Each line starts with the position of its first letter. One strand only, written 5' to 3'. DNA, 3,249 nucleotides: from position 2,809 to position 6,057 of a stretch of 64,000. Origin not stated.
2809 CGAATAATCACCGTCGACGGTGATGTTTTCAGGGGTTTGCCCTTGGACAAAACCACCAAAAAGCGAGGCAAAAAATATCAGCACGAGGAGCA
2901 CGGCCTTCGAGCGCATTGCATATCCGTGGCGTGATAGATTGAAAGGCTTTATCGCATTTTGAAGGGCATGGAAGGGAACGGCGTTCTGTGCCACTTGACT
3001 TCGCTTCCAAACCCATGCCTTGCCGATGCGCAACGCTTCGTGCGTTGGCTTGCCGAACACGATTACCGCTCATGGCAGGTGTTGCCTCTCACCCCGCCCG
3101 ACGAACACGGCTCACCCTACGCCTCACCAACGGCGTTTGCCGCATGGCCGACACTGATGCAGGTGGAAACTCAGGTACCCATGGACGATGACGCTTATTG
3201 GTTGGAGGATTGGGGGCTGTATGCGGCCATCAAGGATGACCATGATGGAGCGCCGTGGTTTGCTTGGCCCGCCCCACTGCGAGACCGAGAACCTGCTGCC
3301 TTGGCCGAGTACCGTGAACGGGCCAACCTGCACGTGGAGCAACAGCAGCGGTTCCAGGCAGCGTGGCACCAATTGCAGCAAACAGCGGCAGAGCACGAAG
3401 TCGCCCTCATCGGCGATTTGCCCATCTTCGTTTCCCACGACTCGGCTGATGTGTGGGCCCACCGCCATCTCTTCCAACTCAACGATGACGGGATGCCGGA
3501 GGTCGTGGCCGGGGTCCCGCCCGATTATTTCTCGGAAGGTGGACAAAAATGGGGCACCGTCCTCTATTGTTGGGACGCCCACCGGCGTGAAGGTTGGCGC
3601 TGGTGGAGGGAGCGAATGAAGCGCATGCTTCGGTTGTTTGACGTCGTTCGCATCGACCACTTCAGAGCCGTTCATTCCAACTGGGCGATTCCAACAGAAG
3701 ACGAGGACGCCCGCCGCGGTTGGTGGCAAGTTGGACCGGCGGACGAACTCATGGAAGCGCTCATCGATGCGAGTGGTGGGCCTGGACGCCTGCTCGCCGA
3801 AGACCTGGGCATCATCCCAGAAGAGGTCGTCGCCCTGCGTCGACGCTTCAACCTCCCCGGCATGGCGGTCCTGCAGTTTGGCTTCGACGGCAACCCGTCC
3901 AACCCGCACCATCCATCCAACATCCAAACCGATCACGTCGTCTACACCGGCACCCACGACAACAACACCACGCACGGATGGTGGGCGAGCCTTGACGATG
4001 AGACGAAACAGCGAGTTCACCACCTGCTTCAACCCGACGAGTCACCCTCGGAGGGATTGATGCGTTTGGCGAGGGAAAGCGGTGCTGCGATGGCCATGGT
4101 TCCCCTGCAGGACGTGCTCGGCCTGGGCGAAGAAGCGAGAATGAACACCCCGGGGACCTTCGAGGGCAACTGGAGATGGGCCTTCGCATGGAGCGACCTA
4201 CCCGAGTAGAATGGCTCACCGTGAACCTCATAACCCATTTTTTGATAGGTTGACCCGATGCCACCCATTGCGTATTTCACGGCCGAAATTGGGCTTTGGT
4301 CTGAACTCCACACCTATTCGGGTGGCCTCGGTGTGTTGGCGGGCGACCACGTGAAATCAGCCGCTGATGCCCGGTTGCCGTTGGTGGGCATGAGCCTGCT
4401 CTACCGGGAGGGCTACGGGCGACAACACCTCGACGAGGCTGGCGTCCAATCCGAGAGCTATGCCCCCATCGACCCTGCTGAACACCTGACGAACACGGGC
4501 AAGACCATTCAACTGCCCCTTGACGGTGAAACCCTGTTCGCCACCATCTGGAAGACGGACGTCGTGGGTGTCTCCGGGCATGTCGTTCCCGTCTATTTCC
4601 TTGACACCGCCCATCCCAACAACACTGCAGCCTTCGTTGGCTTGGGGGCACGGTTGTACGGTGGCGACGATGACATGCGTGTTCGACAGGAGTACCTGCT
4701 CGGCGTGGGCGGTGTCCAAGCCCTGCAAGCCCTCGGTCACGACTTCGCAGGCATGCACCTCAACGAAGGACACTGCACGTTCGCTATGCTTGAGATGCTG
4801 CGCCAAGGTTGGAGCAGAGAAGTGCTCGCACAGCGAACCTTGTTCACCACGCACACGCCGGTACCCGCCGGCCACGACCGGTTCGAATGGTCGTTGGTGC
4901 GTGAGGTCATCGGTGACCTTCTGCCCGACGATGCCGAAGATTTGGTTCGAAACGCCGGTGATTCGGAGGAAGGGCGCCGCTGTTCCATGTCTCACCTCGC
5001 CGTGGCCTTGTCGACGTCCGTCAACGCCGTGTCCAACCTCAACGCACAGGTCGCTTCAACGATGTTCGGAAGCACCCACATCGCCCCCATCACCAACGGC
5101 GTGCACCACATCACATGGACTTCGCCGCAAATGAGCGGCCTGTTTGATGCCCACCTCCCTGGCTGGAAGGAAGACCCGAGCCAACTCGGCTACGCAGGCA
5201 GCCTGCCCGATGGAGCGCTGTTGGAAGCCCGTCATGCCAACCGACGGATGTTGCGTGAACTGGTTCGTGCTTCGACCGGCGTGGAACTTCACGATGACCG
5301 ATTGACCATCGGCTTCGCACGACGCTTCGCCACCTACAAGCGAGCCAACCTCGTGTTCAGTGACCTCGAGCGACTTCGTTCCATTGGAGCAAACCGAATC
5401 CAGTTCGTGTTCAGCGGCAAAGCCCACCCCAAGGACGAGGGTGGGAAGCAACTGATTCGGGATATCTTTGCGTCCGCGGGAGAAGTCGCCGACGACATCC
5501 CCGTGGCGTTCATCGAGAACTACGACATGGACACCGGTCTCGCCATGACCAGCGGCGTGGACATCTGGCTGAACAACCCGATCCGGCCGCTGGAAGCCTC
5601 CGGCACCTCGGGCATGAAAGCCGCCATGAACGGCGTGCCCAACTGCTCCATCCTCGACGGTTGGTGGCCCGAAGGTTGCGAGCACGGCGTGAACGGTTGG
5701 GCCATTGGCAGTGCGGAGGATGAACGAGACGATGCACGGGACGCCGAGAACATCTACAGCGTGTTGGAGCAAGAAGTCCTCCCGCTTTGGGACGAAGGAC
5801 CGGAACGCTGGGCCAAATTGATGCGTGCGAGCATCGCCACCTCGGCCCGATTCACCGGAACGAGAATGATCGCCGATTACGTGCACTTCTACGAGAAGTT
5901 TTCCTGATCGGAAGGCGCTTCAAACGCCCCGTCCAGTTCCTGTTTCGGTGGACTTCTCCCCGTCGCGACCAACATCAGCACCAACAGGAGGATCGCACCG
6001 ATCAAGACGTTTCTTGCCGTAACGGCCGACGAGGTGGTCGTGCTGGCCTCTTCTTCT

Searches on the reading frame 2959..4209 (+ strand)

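Call 65: search_protein_families(library=pfam, proteins=[window:2959-4209:+], max_evalue=0.0001)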
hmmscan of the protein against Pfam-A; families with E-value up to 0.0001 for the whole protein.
window:2959-4209:+ (416 aa): 1 family
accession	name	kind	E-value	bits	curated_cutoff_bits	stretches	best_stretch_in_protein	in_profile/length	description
PF02446.23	Glyco_hydro_77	-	2.9e-122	409.3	25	2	76-412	118-462/465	4-alpha-glucanotransferase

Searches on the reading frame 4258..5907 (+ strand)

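Call 65: search_protein_families(library=pfam, proteins=[window:4258-5907:+], max_evalue=0.0001)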
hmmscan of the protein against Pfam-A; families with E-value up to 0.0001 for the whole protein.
window:4258-5907:+ (549 aa): 1 family
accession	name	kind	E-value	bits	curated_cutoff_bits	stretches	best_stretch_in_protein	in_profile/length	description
PF00343.26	Phosphorylase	-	2e-24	86.4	27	1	237-468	319-579/713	Carbohydrate phosphorylase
